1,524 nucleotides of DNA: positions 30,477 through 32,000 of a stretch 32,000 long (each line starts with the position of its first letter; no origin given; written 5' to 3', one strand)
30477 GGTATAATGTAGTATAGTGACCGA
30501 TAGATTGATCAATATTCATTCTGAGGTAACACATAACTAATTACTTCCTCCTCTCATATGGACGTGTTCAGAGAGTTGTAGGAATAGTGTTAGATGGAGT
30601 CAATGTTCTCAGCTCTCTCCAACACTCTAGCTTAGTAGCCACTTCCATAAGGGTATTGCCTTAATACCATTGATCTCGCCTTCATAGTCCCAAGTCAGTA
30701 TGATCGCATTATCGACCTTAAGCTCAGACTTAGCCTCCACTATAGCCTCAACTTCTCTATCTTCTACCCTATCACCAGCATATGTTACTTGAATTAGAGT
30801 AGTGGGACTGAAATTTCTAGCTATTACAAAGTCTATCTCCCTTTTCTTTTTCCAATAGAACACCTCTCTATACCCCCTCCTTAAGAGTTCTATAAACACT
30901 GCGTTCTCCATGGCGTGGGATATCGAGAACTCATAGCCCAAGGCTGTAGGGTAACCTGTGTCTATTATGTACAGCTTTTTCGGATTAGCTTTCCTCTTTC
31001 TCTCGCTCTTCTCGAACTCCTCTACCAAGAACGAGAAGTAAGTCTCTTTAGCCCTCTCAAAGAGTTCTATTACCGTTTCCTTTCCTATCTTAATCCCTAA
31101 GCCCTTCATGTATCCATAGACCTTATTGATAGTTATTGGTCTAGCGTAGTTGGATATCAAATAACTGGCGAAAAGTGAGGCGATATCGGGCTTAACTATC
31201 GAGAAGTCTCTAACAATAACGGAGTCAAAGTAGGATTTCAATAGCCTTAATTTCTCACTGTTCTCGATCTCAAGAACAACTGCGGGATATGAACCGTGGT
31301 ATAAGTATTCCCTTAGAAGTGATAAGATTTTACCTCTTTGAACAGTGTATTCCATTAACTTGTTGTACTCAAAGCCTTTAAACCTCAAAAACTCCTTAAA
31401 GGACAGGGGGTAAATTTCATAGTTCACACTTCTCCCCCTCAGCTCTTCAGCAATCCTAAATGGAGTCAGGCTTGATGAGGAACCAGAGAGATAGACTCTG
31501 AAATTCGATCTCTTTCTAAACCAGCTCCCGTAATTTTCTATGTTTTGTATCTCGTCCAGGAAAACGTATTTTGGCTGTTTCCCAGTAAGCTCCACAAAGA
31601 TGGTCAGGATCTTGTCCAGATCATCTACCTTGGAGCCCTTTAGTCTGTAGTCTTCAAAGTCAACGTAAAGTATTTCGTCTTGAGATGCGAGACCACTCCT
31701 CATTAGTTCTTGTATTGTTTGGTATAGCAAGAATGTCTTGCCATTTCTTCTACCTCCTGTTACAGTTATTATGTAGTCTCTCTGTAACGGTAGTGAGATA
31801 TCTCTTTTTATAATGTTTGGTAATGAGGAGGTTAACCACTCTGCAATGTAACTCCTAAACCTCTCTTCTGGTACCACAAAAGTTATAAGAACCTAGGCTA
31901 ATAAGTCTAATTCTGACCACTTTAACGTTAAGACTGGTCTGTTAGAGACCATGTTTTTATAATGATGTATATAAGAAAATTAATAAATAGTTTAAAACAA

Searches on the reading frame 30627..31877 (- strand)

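Call 5: search_protein_families(library=pfam, proteins=[window:30627-31877:-], max_evalue=0.1)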
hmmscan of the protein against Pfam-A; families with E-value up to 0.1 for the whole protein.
window:30627-31877:- (416 aa): 5 families
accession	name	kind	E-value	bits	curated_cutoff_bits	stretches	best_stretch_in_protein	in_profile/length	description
PF13173.12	AAA_14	-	9e-30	103.8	27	1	35-164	3-129/129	AAA domain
PF13635.12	DUF4143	-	1.3e-12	48.2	28.1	1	229-366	12-159/160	Domain of unknown function (DUF4143)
PF04471.18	Mrr_cat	-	0.0055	17.3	21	1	322-397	8-87/115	Restriction endonuclease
PF01637.24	ATPase_2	-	0.025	14.8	33.2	0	33-92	19-76/225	ATPase domain predominantly from Archaea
PF11834.13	KHA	-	0.054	13.9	29.6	0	43-62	15-34/67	KHA, dimerisation domain of potassium ion channel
